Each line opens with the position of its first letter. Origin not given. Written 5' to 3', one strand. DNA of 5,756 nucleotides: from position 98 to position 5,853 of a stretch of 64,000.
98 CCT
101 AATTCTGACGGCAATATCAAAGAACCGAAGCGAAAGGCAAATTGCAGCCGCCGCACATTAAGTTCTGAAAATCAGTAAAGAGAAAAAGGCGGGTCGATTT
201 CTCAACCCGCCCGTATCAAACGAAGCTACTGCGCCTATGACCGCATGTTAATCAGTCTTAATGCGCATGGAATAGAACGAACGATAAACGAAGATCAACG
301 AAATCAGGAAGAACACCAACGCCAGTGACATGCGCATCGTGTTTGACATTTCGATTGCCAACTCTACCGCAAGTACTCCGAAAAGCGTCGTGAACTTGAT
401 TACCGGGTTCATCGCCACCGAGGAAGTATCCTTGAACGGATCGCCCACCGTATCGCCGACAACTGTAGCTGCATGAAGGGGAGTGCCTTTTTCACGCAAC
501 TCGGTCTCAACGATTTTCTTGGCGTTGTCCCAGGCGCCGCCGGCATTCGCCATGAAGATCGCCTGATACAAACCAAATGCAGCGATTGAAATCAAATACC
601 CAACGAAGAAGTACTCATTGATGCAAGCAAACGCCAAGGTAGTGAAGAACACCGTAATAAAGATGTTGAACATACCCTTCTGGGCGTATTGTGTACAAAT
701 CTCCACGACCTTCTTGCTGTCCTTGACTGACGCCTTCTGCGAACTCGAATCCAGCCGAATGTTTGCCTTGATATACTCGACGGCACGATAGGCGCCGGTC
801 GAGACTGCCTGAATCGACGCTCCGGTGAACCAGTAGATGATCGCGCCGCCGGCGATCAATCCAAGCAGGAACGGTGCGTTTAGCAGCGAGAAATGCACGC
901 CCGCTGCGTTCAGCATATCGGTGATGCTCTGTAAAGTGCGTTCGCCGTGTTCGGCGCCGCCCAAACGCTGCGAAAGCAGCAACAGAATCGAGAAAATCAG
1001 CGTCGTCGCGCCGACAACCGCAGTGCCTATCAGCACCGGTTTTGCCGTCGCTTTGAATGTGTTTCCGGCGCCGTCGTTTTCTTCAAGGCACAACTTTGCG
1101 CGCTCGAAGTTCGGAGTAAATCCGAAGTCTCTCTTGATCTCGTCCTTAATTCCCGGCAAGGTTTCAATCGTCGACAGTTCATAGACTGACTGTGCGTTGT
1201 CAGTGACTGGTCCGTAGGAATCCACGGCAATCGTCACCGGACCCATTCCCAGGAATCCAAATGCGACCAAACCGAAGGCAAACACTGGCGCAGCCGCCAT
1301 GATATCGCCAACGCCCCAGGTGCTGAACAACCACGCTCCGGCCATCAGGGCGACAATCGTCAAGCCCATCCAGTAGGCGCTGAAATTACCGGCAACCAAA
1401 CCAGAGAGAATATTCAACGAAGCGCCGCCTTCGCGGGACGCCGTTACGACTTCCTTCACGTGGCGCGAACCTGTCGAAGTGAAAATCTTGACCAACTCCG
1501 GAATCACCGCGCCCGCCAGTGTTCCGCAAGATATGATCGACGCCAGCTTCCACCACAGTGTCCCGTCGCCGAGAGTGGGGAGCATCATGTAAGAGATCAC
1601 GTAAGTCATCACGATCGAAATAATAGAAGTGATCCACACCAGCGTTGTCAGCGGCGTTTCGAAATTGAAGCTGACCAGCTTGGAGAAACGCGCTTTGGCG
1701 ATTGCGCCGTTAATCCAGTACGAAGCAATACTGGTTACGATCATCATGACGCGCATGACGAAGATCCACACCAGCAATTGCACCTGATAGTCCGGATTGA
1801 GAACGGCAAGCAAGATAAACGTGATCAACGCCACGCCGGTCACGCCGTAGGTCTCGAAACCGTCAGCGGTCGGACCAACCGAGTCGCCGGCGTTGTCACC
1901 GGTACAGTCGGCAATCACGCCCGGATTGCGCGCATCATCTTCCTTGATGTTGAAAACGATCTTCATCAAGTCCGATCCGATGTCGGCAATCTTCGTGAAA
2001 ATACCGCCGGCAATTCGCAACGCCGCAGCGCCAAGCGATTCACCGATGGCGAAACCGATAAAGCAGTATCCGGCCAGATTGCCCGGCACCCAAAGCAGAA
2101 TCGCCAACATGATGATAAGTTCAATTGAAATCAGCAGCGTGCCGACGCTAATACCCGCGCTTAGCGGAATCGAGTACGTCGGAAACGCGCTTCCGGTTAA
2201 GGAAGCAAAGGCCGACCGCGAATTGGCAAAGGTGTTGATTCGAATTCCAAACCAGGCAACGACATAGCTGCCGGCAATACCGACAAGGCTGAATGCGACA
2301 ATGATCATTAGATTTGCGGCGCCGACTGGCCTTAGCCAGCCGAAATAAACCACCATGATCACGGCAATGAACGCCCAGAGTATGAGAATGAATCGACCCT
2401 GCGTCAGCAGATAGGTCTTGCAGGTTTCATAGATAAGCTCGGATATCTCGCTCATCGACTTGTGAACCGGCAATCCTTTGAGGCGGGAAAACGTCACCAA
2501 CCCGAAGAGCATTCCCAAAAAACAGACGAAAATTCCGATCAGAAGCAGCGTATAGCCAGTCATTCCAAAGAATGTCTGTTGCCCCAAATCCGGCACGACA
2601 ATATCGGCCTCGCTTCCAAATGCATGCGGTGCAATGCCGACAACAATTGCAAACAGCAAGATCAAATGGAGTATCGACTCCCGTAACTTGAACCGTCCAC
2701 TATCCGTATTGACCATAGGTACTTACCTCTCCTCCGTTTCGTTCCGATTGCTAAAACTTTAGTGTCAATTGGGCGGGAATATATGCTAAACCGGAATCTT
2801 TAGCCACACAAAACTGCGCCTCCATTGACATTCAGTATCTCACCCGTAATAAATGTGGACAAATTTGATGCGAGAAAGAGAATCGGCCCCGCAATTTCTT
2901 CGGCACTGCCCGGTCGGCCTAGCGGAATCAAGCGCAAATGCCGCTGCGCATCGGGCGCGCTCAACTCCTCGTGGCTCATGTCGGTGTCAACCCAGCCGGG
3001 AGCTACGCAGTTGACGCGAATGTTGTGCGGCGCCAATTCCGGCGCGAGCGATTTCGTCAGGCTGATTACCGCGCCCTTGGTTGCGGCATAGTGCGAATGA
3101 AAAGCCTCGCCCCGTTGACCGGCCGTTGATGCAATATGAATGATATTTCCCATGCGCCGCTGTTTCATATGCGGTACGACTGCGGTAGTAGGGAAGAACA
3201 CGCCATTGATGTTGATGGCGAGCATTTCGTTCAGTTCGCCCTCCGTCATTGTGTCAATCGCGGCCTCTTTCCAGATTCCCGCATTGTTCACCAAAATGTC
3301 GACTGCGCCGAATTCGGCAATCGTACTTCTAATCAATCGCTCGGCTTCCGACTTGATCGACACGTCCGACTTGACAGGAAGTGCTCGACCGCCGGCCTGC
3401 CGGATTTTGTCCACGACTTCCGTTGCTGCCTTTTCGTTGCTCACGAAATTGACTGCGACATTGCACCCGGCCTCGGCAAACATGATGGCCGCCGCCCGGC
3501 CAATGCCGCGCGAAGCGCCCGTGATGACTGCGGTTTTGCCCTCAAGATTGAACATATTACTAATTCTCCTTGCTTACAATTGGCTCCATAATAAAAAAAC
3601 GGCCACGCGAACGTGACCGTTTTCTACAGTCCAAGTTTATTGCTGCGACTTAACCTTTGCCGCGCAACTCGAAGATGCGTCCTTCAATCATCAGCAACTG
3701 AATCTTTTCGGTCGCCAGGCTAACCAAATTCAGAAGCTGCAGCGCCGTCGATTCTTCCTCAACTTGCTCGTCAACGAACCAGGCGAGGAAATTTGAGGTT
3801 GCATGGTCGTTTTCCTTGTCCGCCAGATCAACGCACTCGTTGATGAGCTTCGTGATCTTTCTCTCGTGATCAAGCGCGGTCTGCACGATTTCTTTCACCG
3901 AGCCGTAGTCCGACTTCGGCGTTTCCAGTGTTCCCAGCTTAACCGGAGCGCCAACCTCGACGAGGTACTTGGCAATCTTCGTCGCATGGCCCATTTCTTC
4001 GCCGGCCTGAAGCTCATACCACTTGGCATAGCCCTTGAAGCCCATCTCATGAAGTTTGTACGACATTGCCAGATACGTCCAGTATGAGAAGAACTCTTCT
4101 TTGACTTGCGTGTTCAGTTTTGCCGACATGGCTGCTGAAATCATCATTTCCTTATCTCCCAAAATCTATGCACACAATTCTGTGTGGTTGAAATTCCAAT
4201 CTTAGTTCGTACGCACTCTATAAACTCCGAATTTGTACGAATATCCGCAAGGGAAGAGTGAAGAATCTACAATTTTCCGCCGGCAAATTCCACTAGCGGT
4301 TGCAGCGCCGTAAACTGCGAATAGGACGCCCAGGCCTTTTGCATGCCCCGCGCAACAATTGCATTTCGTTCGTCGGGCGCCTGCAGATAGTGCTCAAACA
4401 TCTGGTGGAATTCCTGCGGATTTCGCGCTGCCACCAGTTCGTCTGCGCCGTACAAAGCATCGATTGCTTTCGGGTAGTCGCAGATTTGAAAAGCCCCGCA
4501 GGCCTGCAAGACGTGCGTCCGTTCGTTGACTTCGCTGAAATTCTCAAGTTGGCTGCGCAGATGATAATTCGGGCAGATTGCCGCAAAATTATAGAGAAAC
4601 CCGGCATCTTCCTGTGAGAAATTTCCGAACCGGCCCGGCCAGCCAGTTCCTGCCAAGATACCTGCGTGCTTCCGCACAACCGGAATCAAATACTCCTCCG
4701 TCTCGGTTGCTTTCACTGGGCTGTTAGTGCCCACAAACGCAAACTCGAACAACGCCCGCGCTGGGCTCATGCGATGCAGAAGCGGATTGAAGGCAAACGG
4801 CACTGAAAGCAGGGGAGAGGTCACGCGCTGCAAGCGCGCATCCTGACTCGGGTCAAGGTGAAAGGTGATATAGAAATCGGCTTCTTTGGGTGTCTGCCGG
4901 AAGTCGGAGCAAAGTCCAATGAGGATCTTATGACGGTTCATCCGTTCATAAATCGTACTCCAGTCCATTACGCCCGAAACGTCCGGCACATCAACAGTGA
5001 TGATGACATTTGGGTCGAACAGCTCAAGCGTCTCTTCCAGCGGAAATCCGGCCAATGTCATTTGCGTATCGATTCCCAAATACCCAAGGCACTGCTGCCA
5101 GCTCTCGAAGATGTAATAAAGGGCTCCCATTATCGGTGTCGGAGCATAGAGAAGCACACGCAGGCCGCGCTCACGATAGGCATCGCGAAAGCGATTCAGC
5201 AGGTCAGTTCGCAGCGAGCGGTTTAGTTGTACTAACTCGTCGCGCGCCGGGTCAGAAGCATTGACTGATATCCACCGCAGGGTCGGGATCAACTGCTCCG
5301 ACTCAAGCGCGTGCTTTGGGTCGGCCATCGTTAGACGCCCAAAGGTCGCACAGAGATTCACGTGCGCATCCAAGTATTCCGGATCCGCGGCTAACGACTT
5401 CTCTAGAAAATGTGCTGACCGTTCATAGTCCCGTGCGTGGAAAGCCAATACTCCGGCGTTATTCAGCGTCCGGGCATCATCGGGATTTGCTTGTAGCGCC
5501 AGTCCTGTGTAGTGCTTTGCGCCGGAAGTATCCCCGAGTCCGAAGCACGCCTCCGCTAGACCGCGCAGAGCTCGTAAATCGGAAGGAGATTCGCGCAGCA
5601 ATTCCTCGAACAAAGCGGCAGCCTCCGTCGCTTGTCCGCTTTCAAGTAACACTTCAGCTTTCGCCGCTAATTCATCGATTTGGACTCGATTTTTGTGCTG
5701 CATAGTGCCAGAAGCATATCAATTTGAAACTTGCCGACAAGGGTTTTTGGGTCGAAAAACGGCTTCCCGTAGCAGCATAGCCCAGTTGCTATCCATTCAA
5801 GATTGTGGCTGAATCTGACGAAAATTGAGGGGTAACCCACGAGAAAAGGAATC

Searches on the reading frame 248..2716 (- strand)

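Call 35: search_protein_families(library=pfam, proteins=[window:248-2716:-], max_evalue=0.01)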
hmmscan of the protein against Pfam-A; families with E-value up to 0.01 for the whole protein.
window:248-2716:- (822 aa): 1 family
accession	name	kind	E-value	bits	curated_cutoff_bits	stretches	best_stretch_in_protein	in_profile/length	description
PF03030.21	H_PPase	-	6.4e-179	597.1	29.7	1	67-782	2-644/645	Inorganic H+ pyrophosphatase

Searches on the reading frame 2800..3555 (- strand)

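Call 35: search_protein_families(library=pfam, proteins=[window:2800-3555:-], max_evalue=0.01)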
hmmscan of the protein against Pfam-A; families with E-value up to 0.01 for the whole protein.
window:2800-3555:- (251 aa): 5 families
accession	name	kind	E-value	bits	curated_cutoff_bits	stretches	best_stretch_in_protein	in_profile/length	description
PF13561.12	adh_short_C2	-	7.3e-61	206.2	27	1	13-246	1-234/236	Enoyl-(Acyl carrier protein) reductase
PF00106.31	adh_short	-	9.9e-60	201.8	26.6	1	7-197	1-190/195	short chain dehydrogenase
PF08659.16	KR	-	2.3e-13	50.9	22.6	1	8-163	2-156/180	KR domain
PF08643.16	DUF1776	-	0.00052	19.9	25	1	98-190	106-200/294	Fungal family of unknown function (DUF1776)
PF02882.25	THF_DHG_CYH_C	-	0.0014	18.4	27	1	3-54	33-86/160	Tetrahydrofolate dehydrogenase/cyclohydrolase, NAD(P)-binding domain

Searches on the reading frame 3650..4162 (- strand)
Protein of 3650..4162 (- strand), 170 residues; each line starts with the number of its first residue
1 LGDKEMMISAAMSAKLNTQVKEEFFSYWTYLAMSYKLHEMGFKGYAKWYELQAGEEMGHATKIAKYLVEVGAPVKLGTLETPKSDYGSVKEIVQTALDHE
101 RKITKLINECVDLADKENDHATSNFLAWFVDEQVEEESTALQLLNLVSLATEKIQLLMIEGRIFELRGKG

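Call 35: search_protein_families(library=pfam, proteins=[window:3650-4162:-], max_evalue=0.01)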
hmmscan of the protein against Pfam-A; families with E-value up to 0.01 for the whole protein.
window:3650-4162:- (170 aa): 2 families
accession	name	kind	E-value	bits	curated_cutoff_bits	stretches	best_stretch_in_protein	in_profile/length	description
PF00210.30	Ferritin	-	2.1e-39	135.1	24.5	1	14-147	2-139/142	Ferritin-like domain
PF02915.23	Rubrerythrin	-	0.00036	21.4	22.8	1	20-132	7-126/137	Rubrerythrin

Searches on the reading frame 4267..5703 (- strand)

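Call 35: search_protein_families(library=pfam, proteins=[window:4267-5703:-], max_evalue=0.01)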
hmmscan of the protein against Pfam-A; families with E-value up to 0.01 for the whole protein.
window:4267-5703:- (478 aa): 12 families
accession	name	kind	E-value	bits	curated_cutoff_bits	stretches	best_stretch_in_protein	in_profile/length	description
PF13524.12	Glyco_trans_1_2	-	1.2e-13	51.7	25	1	348-462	17-134/144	Glycosyl transferase-like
PF14559.12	TPR_19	-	1.2e-13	51.5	25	1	19-78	1-60/68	Tetratricopeptide repeat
PF07719.23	TPR_2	-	7e-12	44.9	27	1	77-110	1-34/34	Tetratricopeptide repeat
PF13432.12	TPR_16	-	2.4e-09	37.9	32.7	2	14-62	2-50/65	Tetratricopeptide repeat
PF13428.12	TPR_14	-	4.6e-07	30.3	23.5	1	11-52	3-44/44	Tetratricopeptide repeat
PF13424.12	TPR_12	-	2.2e-05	25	30.1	0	73-107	41-75/77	Tetratricopeptide repeat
PF23914.1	TPR_CcmH_CycH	-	7.6e-05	23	42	0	16-75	91-153/158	Cytochrome c-type biogenesis protein H TPR domain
PF13181.12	TPR_8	-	0.00015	22.1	25.7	0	77-109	1-33/34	Tetratricopeptide repeat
PF00515.34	TPR_1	-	0.00031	20.9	27.8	0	77-110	1-34/34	Tetratricopeptide repeat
PF13431.12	TPR_17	-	0.00038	20.9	24.4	0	69-95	5-31/34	Tetratricopeptide repeat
PF13371.12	TPR_9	-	0.0009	19.7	35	0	69-114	21-66/73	Tetratricopeptide repeat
PF13414.12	TPR_11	-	0.0043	17.2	26.8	0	18-57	3-42/42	TPR repeat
